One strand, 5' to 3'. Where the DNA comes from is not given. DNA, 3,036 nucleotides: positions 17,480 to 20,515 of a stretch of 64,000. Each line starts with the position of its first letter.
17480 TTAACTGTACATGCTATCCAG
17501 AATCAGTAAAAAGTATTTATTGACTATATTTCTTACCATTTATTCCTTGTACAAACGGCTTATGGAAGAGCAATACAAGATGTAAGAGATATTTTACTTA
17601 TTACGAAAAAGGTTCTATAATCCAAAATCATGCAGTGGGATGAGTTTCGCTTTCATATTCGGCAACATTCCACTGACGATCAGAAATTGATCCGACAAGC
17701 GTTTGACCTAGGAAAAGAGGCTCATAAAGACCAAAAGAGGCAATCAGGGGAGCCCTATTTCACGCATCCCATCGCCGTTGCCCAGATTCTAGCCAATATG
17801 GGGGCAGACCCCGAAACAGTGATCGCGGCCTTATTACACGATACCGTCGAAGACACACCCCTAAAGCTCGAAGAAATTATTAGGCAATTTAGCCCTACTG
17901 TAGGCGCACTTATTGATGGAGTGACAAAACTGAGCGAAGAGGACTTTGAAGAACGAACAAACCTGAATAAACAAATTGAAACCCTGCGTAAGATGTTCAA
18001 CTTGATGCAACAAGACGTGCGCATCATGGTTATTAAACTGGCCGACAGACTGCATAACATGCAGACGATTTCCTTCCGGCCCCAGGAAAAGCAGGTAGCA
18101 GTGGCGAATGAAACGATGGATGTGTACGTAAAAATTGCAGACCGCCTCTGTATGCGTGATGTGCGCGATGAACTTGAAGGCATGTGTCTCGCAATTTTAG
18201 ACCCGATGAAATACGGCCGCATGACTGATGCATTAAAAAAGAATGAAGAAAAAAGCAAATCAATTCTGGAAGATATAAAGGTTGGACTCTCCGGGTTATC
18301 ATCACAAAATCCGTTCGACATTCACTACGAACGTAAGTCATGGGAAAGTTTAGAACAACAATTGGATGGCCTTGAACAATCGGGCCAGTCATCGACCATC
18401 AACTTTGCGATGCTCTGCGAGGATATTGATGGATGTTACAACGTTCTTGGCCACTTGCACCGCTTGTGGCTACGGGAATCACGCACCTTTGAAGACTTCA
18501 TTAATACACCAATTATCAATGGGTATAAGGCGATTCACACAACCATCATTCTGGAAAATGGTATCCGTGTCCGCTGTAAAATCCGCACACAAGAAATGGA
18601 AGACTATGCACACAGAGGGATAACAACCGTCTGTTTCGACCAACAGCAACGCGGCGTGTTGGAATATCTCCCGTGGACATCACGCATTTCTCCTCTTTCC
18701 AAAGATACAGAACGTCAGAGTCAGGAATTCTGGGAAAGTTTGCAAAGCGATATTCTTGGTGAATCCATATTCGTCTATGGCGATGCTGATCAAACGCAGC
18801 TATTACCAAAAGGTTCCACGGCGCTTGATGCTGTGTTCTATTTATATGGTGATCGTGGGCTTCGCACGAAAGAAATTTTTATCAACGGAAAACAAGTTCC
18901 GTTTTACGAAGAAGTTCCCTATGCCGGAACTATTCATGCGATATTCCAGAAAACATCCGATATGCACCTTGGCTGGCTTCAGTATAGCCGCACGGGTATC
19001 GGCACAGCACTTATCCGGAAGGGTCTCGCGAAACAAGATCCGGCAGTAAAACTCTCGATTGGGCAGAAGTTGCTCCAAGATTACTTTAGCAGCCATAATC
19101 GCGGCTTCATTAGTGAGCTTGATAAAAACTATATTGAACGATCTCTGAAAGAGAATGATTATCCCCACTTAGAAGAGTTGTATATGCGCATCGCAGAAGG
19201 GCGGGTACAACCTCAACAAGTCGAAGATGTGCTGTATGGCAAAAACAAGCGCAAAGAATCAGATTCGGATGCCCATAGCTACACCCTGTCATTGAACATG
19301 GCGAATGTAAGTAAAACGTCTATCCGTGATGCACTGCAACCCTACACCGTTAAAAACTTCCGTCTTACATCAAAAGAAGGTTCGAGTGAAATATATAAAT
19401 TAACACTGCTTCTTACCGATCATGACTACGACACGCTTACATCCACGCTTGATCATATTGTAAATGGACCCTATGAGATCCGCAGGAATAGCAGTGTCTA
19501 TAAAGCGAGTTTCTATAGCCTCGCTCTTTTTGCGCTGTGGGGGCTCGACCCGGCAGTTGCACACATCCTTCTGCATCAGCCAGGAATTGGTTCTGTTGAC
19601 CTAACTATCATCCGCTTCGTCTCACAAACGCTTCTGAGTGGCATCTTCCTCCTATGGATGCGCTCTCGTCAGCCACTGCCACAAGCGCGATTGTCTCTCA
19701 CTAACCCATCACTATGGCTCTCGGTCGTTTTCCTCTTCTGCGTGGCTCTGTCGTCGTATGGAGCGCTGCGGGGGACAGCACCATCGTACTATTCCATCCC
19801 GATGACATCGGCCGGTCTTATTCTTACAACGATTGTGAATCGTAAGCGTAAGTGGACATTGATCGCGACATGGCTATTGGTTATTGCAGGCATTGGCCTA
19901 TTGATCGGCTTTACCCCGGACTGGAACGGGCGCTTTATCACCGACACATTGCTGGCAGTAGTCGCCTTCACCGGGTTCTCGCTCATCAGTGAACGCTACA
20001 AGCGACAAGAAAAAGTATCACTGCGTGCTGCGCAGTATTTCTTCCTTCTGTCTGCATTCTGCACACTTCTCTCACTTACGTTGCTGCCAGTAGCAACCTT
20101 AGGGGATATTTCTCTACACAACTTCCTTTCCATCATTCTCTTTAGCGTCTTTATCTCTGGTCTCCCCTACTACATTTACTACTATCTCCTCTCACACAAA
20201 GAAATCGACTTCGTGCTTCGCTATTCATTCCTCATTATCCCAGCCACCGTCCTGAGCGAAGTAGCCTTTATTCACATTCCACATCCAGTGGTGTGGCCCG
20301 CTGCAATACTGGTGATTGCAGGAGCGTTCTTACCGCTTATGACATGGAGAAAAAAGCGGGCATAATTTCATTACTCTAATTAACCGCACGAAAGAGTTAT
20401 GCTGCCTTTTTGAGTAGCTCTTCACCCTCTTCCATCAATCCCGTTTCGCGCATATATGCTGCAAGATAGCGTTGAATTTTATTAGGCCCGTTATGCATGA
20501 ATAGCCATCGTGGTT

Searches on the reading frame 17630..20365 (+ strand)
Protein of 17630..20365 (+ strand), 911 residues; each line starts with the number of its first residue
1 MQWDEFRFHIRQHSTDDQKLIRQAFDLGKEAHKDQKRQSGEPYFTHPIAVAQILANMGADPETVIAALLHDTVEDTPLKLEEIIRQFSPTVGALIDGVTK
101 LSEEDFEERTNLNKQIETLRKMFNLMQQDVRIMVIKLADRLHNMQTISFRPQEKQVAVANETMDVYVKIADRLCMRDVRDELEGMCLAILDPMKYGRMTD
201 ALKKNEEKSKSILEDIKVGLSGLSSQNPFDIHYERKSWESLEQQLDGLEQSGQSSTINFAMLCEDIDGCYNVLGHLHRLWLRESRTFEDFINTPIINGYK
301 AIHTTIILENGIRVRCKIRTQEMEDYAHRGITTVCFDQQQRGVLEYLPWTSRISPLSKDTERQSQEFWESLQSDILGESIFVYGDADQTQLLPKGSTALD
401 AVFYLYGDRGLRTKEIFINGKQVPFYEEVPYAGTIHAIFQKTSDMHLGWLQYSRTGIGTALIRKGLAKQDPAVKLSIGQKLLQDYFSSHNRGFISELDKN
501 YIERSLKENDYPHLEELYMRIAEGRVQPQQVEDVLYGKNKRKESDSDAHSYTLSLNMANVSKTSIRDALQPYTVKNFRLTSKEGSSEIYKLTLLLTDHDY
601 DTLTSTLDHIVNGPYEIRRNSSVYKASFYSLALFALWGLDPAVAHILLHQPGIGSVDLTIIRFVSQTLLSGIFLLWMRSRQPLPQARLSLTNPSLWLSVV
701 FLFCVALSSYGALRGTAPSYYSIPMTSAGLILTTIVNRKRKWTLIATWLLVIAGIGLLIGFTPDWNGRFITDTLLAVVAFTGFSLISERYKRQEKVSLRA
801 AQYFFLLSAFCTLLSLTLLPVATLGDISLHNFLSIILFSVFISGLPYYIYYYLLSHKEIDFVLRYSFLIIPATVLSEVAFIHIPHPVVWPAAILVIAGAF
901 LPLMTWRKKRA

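Call 74: search_protein_families(library=pfam, proteins=[window:17630-20365:+], max_evalue=0.00001)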
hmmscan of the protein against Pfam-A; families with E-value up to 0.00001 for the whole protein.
window:17630-20365:+ (911 aa): 3 families
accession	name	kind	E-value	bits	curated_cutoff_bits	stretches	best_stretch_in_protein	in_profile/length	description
PF13328.12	HD_4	-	1.6e-42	145.3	27.2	1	24-173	1-153/156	HD domain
PF01966.28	HD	-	4.1e-13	50.1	22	1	43-144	1-116/116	HD domain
PF04607.23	RelA_SpoT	-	1.2e-11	45.4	27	1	260-332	30-103/113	Region found in RelA / SpoT proteins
